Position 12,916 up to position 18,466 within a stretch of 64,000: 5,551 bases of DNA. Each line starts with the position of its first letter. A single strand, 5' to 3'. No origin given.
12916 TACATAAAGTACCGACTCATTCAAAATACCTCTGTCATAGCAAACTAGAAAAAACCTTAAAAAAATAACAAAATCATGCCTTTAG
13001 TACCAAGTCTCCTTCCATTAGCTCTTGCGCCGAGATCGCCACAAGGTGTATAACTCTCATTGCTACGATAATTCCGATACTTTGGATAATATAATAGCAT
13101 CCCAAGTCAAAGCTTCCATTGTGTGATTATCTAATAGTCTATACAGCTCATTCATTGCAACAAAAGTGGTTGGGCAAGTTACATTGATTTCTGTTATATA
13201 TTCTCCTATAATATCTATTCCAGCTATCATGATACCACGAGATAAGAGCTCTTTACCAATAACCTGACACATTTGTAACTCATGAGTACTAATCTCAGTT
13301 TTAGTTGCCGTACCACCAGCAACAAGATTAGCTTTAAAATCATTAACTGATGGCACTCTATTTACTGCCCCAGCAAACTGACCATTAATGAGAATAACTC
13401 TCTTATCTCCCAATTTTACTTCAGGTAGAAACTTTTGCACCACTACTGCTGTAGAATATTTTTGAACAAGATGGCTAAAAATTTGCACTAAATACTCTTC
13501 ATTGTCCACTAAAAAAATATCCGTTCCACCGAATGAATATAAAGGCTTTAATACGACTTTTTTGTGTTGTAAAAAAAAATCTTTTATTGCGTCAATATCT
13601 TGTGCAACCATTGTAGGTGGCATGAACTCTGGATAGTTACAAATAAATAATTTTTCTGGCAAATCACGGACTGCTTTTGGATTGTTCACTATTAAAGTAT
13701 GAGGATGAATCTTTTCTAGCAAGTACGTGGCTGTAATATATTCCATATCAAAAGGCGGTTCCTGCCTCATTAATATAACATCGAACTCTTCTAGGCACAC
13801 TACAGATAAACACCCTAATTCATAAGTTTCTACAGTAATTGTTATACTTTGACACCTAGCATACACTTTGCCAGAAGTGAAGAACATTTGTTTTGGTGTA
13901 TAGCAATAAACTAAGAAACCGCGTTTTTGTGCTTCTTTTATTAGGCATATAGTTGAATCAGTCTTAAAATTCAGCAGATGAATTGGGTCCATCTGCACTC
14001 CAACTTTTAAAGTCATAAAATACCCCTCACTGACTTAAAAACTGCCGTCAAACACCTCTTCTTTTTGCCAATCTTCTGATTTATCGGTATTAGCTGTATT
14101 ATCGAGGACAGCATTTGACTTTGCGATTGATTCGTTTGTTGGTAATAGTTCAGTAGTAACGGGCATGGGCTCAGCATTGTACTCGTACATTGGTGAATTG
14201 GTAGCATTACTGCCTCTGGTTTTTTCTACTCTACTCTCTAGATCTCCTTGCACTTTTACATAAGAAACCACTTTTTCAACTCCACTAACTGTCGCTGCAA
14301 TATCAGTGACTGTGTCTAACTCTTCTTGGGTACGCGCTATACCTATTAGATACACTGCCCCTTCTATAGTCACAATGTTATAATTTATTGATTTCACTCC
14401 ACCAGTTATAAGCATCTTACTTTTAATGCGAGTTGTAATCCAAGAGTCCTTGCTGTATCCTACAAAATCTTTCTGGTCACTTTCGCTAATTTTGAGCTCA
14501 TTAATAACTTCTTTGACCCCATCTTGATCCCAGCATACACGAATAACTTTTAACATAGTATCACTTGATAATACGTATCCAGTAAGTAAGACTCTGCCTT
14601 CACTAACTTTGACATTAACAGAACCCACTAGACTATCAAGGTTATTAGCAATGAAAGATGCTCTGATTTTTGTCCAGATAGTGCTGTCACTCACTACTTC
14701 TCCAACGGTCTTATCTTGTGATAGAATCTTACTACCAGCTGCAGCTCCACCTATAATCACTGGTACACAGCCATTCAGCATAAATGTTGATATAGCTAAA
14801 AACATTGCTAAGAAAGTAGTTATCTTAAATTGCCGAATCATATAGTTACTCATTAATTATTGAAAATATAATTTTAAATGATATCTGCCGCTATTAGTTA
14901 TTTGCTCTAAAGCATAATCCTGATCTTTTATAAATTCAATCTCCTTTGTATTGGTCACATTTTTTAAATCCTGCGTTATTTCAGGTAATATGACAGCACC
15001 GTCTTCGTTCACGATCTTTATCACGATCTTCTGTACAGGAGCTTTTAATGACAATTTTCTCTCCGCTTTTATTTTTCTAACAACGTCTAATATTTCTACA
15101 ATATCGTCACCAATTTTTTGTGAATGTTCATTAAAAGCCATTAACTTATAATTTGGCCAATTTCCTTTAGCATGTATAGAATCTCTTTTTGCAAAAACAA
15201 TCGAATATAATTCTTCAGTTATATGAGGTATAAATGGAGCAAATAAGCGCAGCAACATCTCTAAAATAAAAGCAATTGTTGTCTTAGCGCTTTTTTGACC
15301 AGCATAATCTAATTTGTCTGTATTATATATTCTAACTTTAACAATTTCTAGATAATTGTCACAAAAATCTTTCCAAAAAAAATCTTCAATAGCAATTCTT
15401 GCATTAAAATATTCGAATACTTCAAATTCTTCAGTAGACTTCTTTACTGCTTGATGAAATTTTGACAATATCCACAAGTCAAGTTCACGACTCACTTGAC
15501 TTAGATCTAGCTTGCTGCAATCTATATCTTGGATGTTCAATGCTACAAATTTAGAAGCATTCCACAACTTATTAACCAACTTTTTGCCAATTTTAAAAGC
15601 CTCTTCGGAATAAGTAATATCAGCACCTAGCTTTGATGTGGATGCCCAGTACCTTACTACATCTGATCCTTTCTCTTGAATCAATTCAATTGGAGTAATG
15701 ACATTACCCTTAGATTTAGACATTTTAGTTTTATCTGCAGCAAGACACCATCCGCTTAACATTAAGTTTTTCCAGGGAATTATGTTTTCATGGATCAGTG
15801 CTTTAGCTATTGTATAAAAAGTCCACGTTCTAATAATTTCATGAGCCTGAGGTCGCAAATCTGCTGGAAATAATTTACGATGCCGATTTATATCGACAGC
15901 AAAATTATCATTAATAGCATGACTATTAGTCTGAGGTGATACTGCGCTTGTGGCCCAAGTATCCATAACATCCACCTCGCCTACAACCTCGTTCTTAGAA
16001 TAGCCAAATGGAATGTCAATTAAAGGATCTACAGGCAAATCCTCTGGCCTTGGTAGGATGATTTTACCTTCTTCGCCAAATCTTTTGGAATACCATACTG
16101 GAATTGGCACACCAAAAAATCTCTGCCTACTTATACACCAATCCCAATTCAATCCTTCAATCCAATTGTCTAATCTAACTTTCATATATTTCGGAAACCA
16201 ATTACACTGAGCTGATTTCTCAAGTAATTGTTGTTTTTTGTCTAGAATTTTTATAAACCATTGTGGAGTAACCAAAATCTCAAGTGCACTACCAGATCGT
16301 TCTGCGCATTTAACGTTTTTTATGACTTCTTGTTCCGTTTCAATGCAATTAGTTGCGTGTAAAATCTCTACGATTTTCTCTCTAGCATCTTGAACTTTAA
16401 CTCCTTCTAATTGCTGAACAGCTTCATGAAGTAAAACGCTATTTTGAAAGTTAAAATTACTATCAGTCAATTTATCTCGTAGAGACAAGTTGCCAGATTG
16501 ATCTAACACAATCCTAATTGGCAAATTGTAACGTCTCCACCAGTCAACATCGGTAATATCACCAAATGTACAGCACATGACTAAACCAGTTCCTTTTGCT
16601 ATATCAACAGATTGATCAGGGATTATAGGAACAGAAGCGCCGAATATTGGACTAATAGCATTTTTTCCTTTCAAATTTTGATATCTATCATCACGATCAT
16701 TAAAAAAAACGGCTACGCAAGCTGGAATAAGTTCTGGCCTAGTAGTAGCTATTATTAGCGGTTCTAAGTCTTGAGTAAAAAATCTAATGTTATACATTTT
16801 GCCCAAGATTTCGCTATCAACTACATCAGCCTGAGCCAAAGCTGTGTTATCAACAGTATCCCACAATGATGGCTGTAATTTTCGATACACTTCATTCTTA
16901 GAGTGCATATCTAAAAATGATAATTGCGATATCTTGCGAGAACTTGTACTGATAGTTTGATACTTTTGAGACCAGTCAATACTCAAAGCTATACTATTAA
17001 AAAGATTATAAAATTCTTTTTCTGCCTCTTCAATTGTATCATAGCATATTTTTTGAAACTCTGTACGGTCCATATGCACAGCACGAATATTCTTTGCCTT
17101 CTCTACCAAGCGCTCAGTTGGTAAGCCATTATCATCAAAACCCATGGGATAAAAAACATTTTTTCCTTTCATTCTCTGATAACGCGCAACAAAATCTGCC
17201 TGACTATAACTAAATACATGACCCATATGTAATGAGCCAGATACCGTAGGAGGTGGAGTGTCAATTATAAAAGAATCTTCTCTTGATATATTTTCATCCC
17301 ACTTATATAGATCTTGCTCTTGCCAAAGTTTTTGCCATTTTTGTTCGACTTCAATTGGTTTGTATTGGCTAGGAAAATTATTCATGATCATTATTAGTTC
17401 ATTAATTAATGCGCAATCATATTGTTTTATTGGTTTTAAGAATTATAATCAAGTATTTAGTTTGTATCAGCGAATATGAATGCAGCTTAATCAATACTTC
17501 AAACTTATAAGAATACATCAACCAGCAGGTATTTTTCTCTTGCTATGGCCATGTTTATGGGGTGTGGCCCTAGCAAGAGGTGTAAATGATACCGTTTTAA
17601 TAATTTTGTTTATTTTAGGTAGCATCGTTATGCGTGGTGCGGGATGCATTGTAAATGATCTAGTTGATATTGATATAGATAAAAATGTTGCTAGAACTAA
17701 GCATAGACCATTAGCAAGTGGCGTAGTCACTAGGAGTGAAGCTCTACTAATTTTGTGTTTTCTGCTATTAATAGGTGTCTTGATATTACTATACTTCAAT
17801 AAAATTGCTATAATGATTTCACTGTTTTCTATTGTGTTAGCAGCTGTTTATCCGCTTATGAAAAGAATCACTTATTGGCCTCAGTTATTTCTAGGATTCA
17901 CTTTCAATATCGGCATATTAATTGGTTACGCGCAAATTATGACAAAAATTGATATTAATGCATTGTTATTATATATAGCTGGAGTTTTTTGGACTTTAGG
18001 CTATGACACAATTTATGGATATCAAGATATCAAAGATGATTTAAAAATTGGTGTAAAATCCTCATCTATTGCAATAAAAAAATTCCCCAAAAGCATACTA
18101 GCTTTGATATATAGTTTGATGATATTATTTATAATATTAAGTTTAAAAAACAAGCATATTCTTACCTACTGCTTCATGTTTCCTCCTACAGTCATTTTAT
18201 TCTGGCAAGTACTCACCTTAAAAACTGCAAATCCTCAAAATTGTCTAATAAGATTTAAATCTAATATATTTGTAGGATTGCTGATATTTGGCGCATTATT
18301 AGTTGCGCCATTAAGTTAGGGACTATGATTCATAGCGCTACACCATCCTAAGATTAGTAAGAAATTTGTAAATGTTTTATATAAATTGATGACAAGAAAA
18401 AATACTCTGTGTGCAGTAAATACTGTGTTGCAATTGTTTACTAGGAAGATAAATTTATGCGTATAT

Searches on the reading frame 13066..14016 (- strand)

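Call 38: search_protein_families(library=pfam, proteins=[window:13066-14016:-], max_evalue=0.001)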
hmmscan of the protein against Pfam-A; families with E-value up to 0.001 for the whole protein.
window:13066-14016:- (317 aa): 4 families
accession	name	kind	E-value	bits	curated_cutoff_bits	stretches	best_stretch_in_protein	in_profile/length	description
PF02955.21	GSH-S_ATP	-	1.7e-54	184.3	23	1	121-291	1-173/175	Prokaryotic glutathione synthetase, ATP-grasp domain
PF02951.20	GSH-S_N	-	1.3e-37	128.9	21.3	1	3-117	1-119/119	Prokaryotic glutathione synthetase, N-terminal domain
PF08443.16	RimK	-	3.2e-15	56.6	21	1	135-280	21-166/188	RimK-like ATP-grasp domain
PF14398.11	ATPgrasp_YheCD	-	3.3e-05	23.7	26.8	1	130-178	27-77/255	YheC/D like ATP-grasp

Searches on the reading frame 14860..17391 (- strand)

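Call 38: search_protein_families(library=pfam, proteins=[window:14860-17391:-], max_evalue=0.001)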
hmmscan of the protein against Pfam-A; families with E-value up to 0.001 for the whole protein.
window:14860-17391:- (844 aa): 5 families
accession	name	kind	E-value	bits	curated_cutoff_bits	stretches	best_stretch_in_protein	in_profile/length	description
PF00133.28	tRNA-synt_1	-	2.7e-78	264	22.7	1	18-594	1-413/414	tRNA synthetases class I (I, L, M and V)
PF08264.19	Anticodon_1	-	6.1e-36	124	25.1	1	638-789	1-147/148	Anticodon-binding domain of tRNA ligase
PF09334.17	tRNA-synt_1g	-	2.9e-24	86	20.1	2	42-189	2-134/391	tRNA synthetases class I (M)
PF13603.12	tRNA-synt_1_2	-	1.7e-07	31.3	25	1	241-344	85-184/185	Leucyl-tRNA synthetase, editing domain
PF01406.26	tRNA-synt_1e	-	5.3e-07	29.7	27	0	544-600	242-297/301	tRNA synthetases class I (C) catalytic domain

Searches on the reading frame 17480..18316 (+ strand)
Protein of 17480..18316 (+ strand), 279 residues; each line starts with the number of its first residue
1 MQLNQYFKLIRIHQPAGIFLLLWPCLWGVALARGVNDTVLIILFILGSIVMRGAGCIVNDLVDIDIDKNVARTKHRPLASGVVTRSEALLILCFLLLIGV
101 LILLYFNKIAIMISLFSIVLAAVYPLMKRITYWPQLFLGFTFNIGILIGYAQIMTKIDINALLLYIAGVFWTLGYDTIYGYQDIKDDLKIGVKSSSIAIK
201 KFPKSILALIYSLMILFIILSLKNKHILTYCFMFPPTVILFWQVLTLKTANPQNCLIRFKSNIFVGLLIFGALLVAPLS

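Call 68: search_protein_families(library=pfam, proteins=[window:17480-18316:+], max_evalue=0.00001)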
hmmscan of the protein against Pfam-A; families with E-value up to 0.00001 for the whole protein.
window:17480-18316:+ (279 aa): 1 family
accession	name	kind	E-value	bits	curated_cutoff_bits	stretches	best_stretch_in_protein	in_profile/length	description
PF01040.23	UbiA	-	5.5e-56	190.1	34.2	1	21-263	1-245/250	UbiA prenyltransferase family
